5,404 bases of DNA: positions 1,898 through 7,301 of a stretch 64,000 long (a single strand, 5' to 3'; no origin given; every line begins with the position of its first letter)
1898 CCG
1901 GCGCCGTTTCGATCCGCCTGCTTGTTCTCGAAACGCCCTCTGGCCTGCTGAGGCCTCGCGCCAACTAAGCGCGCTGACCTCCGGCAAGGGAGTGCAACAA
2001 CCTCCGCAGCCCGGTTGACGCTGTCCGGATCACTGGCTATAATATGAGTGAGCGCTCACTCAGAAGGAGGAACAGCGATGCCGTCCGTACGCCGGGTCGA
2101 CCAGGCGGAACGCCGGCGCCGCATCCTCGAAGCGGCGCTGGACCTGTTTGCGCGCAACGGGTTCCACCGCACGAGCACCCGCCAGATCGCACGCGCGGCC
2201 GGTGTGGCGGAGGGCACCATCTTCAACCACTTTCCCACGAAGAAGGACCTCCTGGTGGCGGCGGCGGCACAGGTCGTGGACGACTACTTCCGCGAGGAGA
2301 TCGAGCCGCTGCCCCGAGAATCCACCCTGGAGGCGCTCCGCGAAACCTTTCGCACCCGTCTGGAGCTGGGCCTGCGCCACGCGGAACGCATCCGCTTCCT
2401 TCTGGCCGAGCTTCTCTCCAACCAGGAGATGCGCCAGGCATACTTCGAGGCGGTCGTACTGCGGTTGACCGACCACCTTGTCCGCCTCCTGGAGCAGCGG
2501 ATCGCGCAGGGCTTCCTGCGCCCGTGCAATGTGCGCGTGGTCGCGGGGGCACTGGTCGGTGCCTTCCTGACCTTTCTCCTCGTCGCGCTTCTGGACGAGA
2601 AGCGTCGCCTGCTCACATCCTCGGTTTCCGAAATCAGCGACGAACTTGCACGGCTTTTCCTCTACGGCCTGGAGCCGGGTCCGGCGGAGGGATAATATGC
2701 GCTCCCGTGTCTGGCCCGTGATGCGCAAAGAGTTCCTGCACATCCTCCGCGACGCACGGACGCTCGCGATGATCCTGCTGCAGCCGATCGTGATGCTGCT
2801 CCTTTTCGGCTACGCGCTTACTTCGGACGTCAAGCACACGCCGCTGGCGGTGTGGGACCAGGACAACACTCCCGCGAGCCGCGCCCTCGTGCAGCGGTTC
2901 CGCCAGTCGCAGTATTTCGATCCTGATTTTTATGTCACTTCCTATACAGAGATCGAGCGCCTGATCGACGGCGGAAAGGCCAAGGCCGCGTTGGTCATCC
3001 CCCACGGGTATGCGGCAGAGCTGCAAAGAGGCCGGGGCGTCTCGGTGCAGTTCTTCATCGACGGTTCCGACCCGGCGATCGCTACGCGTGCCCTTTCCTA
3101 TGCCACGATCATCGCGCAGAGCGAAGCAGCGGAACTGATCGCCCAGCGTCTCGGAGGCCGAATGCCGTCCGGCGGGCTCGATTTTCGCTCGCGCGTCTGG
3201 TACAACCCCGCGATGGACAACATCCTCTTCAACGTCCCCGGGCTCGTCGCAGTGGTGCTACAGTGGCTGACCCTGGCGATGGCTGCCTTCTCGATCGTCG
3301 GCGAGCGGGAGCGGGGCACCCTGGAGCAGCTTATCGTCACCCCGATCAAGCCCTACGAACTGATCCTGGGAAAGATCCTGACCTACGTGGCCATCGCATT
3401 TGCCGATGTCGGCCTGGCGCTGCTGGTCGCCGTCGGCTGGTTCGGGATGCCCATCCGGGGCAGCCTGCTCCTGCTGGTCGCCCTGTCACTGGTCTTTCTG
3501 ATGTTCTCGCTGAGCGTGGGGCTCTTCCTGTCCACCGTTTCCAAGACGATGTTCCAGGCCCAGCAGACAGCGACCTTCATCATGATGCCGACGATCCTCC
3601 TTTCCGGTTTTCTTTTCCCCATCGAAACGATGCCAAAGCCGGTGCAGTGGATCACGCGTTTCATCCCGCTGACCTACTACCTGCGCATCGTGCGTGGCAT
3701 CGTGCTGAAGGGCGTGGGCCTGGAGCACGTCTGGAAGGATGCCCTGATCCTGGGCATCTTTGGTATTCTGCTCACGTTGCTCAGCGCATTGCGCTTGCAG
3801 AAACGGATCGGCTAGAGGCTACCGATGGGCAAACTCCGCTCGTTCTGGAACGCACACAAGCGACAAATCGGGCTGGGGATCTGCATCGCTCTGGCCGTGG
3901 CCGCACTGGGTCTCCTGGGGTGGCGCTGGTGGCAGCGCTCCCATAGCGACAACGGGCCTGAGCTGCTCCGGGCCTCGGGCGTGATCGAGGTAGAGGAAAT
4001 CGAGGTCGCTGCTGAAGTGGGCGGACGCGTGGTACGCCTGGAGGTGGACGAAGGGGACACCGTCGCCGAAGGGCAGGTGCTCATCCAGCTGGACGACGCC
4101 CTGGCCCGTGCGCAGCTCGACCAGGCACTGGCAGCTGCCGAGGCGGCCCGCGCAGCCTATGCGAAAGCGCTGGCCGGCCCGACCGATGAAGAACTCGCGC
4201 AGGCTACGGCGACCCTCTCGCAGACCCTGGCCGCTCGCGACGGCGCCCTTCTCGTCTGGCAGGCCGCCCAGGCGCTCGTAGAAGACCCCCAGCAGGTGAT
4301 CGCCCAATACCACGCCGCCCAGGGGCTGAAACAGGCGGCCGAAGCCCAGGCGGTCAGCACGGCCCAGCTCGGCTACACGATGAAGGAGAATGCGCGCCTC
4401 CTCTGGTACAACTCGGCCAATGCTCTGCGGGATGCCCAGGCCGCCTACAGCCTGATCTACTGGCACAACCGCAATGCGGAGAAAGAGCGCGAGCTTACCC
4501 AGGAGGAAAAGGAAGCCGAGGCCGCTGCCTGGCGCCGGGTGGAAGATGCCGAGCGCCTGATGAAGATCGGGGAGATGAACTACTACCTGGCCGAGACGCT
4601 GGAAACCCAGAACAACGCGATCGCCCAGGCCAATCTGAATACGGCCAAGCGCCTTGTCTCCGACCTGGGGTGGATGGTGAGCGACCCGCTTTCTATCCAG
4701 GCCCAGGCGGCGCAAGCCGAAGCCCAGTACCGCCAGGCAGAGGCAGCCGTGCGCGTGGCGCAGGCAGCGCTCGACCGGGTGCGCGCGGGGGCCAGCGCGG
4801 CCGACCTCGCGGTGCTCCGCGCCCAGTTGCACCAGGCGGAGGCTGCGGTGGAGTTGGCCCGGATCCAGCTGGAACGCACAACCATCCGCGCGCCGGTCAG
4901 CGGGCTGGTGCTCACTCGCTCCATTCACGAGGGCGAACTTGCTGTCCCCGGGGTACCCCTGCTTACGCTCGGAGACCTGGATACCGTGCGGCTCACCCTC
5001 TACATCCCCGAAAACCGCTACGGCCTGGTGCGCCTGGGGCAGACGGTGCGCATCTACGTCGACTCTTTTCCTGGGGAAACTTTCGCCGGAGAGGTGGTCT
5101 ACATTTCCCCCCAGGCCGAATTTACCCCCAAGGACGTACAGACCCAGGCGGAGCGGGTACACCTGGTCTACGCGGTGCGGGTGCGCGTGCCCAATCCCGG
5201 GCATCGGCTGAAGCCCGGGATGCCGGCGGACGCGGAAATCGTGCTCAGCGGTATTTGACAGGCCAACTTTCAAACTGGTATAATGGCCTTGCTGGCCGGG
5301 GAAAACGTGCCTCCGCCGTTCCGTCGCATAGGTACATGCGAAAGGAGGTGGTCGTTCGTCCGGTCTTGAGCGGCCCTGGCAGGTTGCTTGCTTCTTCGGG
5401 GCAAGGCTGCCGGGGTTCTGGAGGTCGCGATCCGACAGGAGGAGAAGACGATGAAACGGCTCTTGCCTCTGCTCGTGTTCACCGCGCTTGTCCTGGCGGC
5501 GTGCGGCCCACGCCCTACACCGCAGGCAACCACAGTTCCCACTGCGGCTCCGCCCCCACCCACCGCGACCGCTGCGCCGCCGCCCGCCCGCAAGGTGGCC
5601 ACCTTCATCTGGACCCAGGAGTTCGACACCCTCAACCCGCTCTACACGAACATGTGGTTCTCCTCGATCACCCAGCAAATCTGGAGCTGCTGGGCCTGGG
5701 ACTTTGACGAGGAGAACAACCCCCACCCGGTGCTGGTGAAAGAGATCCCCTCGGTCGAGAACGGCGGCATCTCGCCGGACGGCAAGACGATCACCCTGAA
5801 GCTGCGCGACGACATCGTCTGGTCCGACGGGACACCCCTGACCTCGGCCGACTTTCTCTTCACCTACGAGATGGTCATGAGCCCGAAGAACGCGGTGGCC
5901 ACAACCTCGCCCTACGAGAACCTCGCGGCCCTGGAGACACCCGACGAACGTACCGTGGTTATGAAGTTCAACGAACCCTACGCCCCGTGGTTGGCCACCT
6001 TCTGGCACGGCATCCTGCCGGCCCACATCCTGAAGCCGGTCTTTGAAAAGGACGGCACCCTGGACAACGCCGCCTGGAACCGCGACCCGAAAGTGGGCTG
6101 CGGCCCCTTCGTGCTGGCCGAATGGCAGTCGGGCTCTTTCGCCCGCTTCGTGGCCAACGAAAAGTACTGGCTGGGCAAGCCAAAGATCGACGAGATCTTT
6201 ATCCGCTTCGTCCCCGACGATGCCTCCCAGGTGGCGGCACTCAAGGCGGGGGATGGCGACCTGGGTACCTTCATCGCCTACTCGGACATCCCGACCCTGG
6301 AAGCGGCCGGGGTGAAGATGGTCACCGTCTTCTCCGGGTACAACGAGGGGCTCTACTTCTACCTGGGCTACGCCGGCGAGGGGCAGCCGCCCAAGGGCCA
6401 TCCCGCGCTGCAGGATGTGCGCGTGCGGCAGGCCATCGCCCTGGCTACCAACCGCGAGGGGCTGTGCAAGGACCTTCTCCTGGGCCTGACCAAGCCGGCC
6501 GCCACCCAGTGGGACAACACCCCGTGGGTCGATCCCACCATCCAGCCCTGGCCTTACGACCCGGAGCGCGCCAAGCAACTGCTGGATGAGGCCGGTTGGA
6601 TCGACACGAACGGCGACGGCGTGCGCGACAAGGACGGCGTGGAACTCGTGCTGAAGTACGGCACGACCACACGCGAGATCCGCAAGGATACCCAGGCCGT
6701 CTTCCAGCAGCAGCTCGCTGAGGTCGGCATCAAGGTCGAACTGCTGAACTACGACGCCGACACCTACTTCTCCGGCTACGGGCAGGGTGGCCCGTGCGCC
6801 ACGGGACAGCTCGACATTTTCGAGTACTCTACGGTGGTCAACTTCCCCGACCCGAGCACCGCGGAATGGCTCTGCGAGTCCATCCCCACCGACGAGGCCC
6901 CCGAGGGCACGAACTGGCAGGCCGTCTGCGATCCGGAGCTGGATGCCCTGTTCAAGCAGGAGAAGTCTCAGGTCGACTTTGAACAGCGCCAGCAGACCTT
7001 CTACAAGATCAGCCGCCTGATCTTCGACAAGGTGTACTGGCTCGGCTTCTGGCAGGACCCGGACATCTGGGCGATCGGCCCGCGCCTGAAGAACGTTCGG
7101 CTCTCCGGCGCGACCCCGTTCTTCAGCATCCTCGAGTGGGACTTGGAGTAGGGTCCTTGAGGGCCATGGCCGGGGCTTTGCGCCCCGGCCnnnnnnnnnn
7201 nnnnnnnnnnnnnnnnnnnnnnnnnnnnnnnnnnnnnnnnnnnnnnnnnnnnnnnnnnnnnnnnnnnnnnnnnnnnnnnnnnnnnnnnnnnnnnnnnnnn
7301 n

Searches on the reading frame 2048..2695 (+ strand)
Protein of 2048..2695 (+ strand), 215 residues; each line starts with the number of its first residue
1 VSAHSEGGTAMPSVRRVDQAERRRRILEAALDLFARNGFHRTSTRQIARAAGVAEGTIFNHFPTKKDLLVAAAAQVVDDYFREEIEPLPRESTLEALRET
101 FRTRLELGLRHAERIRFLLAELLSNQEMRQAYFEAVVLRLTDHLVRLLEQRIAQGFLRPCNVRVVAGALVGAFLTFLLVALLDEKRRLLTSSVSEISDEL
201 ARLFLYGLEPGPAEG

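Call 10: search_protein_families(library=ncbifam, proteins=[window:2048-2695:+], max_evalue=0.00001)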
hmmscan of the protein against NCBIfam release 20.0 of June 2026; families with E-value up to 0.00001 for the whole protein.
window:2048-2695:+ (215 aa): 19 families
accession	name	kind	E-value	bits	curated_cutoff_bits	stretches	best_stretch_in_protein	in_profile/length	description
NF041196.1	ScbR_bind_reg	equivalog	6e-15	55.9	150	1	23-200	8-185/191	ScbR family autoregulator-binding transcription factor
TIGR03613.1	RutR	equivalog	1.2e-14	54.6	368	1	20-162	7-149/202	pyrimidine utilization regulatory protein R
NF053878.1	FATransRegFadRBac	equivalog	5.9e-14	52.3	200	1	21-198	3-182/190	fatty acid metabolism transcriptional regulator FadR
NF011584.0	PRK15008.1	equivalog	4e-13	49.7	230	1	19-160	16-157/212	HTH-type transcriptional regulator RutR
NF037937.1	septum_RefZ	equivalog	1.5e-12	47.8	180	1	23-125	1-106/195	forespore capture DNA-binding protein RefZ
NF033703.1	transcr_KstR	equivalog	2.9e-12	46.6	280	1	19-79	5-65/185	cholesterol catabolism transcriptional regulator KstR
TIGR03968.1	mycofact_TetR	equivalog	3.8e-12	46.2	224.9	1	19-99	7-87/190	mycofactocin system transcriptional regulator MftR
NF051852.1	efflux_TF_MtrR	exception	4.7e-12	46.1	280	1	22-101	11-92/205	multidrug efflux system transcriptional repressor MtrR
NF050111.1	TransRegSACE7040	equivalog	1.7e-11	44.4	250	1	21-124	1-105/186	SACE_7040 family transcriptional regulator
NF007949.0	PRK10668.1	equivalog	2.8e-11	43.3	271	1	19-75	9-65/216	multidrug efflux transporter transcriptional repressor AcrR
NF053731.1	TransRegFasRMycb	equivalog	8e-11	42.1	330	1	15-82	5-72/199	HTH-type transcriptional activator FasR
NF007430.0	PRK09975.1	equivalog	1.1e-09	37.7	274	1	20-156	10-152/220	acrEF/envCD operon transcriptional regulator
NF053516.1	TranRepPrsAVib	equivalog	1.4e-09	38.1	300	1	19-82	4-67/208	TetR family transcriptional repressor PsrA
NF040929.1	quorum_TF_HapR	equivalog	3.4e-09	36.7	350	1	16-80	10-74/200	LuxR/HapR/OpaR family quorum-sensing transcriptional regulator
TIGR03384.1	betaine_BetI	equivalog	3.6e-09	36.6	201.3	1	20-85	7-72/189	choline-binding transcriptional repressor BetI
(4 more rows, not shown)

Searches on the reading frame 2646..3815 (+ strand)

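Call 10: search_protein_families(library=ncbifam, proteins=[window:2646-3815:+], max_evalue=0.00001)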
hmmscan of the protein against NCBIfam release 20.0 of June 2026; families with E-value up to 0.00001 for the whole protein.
window:2646-3815:+ (389 aa): 9 families
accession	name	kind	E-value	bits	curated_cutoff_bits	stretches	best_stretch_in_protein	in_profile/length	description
NF033858.1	ABC2_perm_RbbA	equivalog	3.2e-73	247.1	1050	1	13-386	533-906/909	ribosome-associated ATPase/putative transporter RbbA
NF041647.1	ABC_perm_CPBP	equivalog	1.8e-19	70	435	1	20-361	3-369/636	ABC transporter permease subunit/CPBP intramembrane protease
TIGR01247.1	drrB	subfamily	4.1e-18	65.9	223.05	1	190-382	44-234/236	daunorubicin resistance ABC transporter membrane protein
TIGR00025.1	Mtu_efflux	paralog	1.6e-17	63.8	146.9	1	191-386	36-236/238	ABC transporter efflux protein, DrrB family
NF038293.1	permease_SagH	equivalog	8.9e-13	47.8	450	1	210-339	193-323/370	SagH family ABC transporter permease subunit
NF011648.0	PRK15066.1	subfamily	2.2e-11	43.8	225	1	191-387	58-252/257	ABC transporter permease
TIGR03861.1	phenyl_ABC_PedC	subfamily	2.3e-10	40.5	241.35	1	195-355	61-223/253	alcohol ABC transporter, permease protein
TIGR03062.1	pip_yhgE_Cterm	subfamily_domain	1.9e-09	37.4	102.2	1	237-384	60-203/208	YhgE/Pip family protein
TIGR01291.1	nodJ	subfamily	1.1e-07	31.7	206.65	1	221-387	86-250/253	ABC-2 type transporter, NodJ family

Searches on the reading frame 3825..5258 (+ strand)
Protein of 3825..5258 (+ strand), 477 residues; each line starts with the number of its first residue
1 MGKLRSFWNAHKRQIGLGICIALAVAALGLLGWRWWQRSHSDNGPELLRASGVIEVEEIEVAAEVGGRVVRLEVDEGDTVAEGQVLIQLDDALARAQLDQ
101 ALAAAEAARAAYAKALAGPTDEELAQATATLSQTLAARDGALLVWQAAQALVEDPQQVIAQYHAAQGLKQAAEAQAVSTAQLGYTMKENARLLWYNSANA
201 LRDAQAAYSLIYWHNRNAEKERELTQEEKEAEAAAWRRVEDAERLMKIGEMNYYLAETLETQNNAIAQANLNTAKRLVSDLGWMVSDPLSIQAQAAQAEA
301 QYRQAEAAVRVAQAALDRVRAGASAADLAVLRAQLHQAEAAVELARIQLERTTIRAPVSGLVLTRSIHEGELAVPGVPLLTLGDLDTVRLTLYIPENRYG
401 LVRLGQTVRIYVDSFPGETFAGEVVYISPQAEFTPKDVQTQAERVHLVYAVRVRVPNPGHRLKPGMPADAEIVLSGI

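Call 10: search_protein_families(library=ncbifam, proteins=[window:3825-5258:+], max_evalue=0.00001)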
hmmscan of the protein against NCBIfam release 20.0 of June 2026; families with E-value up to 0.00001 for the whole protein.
window:3825-5258:+ (477 aa): 12 families
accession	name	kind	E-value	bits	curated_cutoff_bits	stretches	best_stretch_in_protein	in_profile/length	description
NF002939.0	PRK03598.1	equivalog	9.3e-59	199.2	393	2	238-468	92-321/332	secretion protein HlyD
TIGR01730.1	RND_mfp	subfamily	2.9e-34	118.5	94.9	2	291-474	62-246/322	efflux RND transporter periplasmic adaptor subunit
NF007785.0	PRK10476.1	equivalog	1e-25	90.3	376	2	234-427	97-284/347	multidrug transporter subunit MdtN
TIGR00998.1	8a0101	subfamily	5.4e-23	81.5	390.8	2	233-430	90-284/334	EmrA/EmrK family multidrug efflux transporter periplasmic adaptor subunit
TIGR01843.1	type_I_hlyD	subfamily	8.6e-23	81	208.65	1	64-473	49-397/422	HlyD family type I secretion periplasmic adaptor subunit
TIGR02971.1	heterocyst_DevB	subfamily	4.9e-19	68.9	129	1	294-430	143-281/327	ABC exporter membrane fusion protein, DevB family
TIGR00999.1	8a0102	subfamily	6.8e-15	54.9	319.3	1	313-467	52-196/271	CzcB/NccB family metal efflux transporter periplasmic adaptor subunit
NF011715.0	PRK15136.1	equivalog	3.1e-13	49.1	563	1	293-425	151-290/390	multidrug efflux MFS transporter periplasmic adaptor subunit EmrA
NF008606.0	PRK11578.1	equivalog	8.8e-12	44.8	342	1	309-475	139-301/371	macrolide transporter subunit MacA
NF007850.1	PRK10559.1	equivalog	4e-11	42.6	400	1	299-410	95-206/303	p-hydroxybenzoic acid efflux pump subunit AaeA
NF045680.1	DiMtlExpIhpB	equivalog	1.5e-10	40.6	450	1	350-475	136-249/326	divalent metal ion exporter adaptor subunit IhpB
TIGR03794.1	NHLM_micro_HlyD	equivalog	2.6e-09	36.5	156.2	1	59-406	59-312/421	NHLP bacteriocin system secretion protein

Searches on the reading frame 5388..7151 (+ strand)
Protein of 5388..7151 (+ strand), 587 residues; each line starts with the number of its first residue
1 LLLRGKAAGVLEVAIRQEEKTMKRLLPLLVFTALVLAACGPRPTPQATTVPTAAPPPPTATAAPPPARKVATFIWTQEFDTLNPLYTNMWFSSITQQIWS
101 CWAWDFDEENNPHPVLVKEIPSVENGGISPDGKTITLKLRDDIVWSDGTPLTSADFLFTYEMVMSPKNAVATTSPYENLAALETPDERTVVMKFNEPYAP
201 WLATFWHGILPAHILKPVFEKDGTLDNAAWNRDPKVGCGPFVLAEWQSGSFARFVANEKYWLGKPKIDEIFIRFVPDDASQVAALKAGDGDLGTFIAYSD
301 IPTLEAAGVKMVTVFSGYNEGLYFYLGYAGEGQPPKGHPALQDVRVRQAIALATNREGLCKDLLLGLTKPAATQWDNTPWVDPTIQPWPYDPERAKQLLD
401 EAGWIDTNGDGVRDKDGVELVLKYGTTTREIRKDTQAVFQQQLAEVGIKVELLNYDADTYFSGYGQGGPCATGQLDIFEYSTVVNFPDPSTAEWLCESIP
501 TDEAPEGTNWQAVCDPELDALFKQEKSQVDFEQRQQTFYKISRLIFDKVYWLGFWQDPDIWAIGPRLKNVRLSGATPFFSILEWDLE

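Call 8: search_protein_families(library=pfam, proteins=[window:5388-7151:+])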
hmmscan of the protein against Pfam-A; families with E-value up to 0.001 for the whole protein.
window:5388-7151:+ (587 aa): 1 family
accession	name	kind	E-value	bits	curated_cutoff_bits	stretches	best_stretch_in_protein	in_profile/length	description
PF00496.27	SBP_bac_5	-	3e-79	267.2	32.4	1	127-491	11-355/368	Bacterial extracellular solute-binding proteins, family 5 Middle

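Call 10: search_protein_families(library=ncbifam, proteins=[window:5388-7151:+], max_evalue=0.00001)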
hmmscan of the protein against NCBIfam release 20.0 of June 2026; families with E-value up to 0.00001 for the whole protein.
window:5388-7151:+ (587 aa): 10 families
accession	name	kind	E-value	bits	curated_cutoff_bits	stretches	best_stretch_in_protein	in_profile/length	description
NF045467.1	Opp4A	equivalog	1.1e-52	179.1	650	1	128-574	88-545/556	oligopeptide ABC transporter substrate-binding protein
TIGR02294.1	nickel_nikA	equivalog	7.5e-48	163.3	393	1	127-464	57-388/501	nickel ABC transporter substrate-binding protein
TIGR04028.1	SBP_KPN_01854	hypoth_equivalog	2.5e-36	125.3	468.5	1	94-572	26-495/509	TIGR04028 family ABC transporter substrate-binding protein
NF047575.1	opine_bind_CntA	exception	8.7e-34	117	800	1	125-457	84-414/535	staphylopine-dependent metal ABC transporter substrate-binding lipoprotein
NF011942.0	PRK15413.1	equivalog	5.7e-29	101.2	594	1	66-458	25-386/512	glutathione ABC transporter substrate-binding protein GsiB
NF045468.1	Opp5A_nikA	equivalog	2.4e-28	98.9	600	1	130-545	68-447/488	nickel ABC transporter substrate-binding protein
NF043070.1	DppA_dipep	equivalog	3.1e-25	88.7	1005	1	124-545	80-493/535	dipeptide ABC transporter periplasmic-binding protein DppA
NF011689.0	PRK15109.1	equivalog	2.6e-21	75.9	560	1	178-545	156-498/547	ABC transporter substrate-binding protein SapA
NF007287.0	PRK09755.1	equivalog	5.2e-10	38.7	1098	1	127-373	85-334/535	ABC transporter substrate-binding protein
NF011684.0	PRK15104.1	equivalog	1.3e-08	34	947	1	128-178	91-137/543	oligopeptide ABC transporter substrate-binding protein OppA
